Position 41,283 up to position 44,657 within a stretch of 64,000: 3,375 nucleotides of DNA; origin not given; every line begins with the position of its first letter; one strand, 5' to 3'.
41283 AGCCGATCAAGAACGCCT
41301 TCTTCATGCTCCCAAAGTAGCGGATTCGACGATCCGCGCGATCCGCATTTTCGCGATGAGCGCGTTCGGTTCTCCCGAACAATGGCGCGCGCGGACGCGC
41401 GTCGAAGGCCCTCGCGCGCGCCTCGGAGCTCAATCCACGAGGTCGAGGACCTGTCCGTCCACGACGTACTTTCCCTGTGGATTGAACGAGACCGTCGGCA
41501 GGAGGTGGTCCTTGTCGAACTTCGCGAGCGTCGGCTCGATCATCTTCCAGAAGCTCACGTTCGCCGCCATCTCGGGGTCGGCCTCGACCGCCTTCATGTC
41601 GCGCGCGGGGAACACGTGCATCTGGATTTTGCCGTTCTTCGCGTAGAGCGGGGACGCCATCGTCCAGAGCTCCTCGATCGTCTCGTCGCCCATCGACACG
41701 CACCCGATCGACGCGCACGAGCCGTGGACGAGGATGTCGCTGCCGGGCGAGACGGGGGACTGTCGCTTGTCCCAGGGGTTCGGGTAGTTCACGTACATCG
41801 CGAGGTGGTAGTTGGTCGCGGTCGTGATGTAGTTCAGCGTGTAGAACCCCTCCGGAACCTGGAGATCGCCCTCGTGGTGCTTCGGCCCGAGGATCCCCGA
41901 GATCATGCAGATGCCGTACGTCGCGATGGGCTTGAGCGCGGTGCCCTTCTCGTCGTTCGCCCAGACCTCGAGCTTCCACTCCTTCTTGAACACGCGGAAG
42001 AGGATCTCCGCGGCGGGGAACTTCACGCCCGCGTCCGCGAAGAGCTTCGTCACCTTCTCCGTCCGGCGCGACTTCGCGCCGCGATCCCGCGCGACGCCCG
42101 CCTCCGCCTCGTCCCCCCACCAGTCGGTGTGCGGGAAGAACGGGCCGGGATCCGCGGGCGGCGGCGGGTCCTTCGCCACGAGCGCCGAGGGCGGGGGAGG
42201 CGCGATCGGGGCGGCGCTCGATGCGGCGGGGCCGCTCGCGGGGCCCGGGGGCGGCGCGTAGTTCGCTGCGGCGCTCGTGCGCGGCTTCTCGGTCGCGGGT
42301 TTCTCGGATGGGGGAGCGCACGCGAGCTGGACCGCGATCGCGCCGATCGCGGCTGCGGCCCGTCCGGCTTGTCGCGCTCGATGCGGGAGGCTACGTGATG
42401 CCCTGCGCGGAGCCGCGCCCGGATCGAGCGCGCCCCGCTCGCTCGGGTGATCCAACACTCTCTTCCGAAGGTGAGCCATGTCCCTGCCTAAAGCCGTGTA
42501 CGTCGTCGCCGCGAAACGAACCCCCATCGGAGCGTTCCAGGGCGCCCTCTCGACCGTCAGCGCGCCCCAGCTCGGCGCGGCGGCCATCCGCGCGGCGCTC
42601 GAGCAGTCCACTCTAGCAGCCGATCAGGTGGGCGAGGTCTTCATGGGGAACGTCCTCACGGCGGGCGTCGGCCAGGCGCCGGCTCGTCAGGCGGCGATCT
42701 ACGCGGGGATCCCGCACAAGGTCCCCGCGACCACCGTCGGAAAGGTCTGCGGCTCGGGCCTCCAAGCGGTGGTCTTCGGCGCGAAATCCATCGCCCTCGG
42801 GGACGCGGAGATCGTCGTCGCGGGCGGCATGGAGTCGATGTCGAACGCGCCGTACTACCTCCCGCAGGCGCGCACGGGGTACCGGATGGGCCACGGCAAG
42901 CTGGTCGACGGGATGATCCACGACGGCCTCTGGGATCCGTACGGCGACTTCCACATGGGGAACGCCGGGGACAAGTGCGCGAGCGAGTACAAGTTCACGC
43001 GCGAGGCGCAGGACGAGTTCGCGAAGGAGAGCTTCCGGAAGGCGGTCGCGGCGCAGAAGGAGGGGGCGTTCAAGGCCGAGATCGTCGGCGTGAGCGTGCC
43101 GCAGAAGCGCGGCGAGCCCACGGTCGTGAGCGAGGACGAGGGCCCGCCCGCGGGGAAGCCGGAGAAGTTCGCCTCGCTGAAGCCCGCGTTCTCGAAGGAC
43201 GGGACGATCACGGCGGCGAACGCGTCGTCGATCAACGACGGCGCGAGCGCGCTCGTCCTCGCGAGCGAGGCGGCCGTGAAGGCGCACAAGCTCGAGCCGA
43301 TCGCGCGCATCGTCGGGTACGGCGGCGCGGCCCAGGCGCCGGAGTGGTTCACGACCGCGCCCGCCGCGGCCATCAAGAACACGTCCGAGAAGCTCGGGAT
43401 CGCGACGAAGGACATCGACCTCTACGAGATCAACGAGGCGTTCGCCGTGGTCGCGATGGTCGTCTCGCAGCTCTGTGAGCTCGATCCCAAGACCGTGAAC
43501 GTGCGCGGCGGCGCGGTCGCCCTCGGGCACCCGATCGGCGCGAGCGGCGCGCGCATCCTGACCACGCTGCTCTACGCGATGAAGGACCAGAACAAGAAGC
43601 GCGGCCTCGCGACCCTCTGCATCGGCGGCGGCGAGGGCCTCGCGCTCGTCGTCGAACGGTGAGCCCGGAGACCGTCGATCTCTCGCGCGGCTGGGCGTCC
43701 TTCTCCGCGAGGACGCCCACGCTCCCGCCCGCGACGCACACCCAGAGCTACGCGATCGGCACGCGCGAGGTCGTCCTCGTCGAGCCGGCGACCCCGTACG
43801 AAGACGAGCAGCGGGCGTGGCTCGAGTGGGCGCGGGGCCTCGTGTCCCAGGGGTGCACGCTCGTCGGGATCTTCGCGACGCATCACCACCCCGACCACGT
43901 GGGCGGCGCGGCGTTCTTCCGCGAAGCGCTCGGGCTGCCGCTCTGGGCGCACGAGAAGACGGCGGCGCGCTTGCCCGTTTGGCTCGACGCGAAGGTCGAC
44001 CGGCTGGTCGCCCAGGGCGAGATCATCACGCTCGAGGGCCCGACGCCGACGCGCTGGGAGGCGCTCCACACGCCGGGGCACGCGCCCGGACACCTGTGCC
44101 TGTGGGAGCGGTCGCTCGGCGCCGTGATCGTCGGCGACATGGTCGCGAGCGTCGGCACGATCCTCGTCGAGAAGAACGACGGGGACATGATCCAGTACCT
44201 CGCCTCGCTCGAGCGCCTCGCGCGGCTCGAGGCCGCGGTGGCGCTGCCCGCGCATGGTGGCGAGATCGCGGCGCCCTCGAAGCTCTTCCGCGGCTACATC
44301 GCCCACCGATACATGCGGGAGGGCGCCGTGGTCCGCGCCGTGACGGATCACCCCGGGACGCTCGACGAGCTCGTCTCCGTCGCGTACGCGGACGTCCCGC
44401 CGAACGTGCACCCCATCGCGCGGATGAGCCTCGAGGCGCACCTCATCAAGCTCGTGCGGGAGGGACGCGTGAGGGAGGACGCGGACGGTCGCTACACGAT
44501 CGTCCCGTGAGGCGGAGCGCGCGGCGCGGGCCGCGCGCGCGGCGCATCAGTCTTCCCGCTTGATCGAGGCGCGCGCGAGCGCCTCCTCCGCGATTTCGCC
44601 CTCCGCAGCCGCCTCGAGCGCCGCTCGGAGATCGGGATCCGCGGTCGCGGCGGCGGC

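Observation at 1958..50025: Frame disruptions are frequent but clustered in a few genes and sit at homopolymers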

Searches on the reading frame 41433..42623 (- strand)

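Call 9: search_protein_families(library=pfam, proteins=[window:41433-42623:-], max_evalue=0.001)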
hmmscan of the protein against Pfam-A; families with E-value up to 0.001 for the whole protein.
window:41433-42623:- (397 aa): 1 family
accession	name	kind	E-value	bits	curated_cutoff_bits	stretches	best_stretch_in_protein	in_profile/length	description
PF03734.19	YkuD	-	6.2e-06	27.3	23.4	1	242-323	32-138/146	L,D-transpeptidase catalytic domain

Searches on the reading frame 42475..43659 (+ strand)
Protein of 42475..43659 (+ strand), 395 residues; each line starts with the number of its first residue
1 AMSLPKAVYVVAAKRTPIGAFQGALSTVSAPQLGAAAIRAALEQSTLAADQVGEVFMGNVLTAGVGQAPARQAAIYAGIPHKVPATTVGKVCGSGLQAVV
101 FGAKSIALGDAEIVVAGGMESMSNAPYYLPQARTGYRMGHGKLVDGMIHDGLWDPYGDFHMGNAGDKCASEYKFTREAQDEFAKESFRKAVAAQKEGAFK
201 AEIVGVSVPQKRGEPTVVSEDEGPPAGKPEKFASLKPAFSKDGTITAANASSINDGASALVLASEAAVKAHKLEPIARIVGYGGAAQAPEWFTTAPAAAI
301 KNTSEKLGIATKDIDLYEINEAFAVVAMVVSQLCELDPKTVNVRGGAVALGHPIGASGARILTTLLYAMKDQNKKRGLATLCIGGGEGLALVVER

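Call 9: search_protein_families(library=pfam, proteins=[window:42475-43659:+], max_evalue=0.001)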
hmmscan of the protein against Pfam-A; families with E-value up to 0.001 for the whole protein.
window:42475-43659:+ (395 aa): 2 families
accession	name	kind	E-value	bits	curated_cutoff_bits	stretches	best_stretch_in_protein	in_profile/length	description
PF00108.29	Thiolase_N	-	6.3e-94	314.6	26.4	1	8-265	1-259/260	Thiolase, N-terminal domain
PF02803.24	Thiolase_C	-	2.8e-43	146.9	27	1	274-395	2-123/123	Thiolase, C-terminal domain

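Call 11: find_encoding_contigs(protein=window:42478-43659:+, flank=10000, max_places=10)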
Protein window:42478-43659:+ (394 aa): no gene with exactly this product is on record in the collection.

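Call 19: list_cluster_members(proteins=[window:42478-43659:+, window:25897-27957:+, window:24109-25851:+, window:7768-10305:-, window:18416-19759:-, window:17305-18384:+, window:31534-32886:+, window:38970-40358:+, window:43659-44507:+, window:22959-23687:+])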
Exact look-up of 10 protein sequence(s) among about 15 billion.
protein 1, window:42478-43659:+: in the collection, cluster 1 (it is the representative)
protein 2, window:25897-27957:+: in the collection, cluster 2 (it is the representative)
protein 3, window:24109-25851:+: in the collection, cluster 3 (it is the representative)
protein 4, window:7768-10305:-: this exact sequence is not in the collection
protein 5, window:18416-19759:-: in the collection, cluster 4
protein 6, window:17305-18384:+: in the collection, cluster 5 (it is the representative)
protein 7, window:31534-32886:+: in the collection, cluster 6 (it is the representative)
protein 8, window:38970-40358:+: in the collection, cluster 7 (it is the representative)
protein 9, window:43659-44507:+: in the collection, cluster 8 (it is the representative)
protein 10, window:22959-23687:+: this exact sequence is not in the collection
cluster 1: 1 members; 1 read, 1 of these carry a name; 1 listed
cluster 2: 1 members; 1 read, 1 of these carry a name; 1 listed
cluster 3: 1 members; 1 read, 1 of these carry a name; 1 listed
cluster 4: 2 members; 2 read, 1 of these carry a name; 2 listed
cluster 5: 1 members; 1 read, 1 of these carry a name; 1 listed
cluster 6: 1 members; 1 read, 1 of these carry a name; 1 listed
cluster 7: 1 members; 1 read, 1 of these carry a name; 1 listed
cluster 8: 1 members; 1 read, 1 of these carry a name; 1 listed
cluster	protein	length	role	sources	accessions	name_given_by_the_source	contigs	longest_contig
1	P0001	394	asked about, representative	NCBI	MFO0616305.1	MAG: acetyl-CoA C-acetyltransferase [Polyangiaceae bacterium]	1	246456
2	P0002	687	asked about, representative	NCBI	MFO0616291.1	MAG: potassium-transporting ATPase subunit KdpB [Polyangiaceae bacterium]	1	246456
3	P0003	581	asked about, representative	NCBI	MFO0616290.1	MAG: potassium-transporting ATPase subunit KdpA [Polyangiaceae bacterium]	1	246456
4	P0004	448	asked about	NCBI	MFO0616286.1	MAG: sigma 54-interacting transcriptional regulator [Polyangiaceae bacterium]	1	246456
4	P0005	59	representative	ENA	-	-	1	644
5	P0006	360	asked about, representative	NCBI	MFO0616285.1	MAG: FAD-dependent oxidoreductase [Polyangiaceae bacterium]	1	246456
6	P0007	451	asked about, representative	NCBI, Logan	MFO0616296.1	MAG: outer membrane beta-barrel protein [Polyangiaceae bacterium]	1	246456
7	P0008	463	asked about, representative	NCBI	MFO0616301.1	MAG: MFS transporter [Polyangiaceae bacterium]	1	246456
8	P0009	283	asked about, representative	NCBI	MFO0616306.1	MAG: MBL fold metallo-hydrolase [Polyangiaceae bacterium]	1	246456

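Call 20: find_encoding_contigs(protein=P0007, flank=10000, max_places=10)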
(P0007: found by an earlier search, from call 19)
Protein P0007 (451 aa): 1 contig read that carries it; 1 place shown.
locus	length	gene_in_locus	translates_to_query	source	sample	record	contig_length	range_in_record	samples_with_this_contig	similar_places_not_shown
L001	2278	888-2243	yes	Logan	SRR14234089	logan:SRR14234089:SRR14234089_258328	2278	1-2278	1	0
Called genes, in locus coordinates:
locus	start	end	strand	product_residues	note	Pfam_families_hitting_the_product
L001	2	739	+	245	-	?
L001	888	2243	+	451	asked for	PF07642:BBP2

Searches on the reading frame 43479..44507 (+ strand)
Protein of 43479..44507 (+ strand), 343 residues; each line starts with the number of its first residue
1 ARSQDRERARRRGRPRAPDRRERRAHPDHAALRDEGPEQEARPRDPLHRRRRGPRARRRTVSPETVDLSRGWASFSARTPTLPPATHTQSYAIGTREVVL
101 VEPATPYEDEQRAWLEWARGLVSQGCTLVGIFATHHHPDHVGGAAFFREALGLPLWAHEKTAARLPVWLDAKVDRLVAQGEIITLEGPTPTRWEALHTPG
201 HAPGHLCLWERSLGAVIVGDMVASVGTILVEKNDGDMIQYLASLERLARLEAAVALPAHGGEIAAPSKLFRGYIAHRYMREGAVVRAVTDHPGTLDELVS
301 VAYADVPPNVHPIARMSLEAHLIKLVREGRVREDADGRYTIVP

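Call 9: search_protein_families(library=pfam, proteins=[window:43479-44507:+], max_evalue=0.001)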
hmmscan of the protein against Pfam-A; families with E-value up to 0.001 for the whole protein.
window:43479-44507:+ (343 aa): 3 families
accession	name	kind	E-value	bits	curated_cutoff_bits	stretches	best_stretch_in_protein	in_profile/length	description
PF00753.33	Lactamase_B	-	6.5e-26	91.9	22.7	1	87-259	5-196/196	Metallo-beta-lactamase superfamily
PF17778.7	BLACT_WH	-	4.4e-15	55.8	22.8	1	294-337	1-44/46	Beta-lactamase associated winged helix domain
PF12706.13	Lactamase_B_2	-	2.7e-06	27.5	27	1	127-175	30-80/200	Beta-lactamase superfamily domain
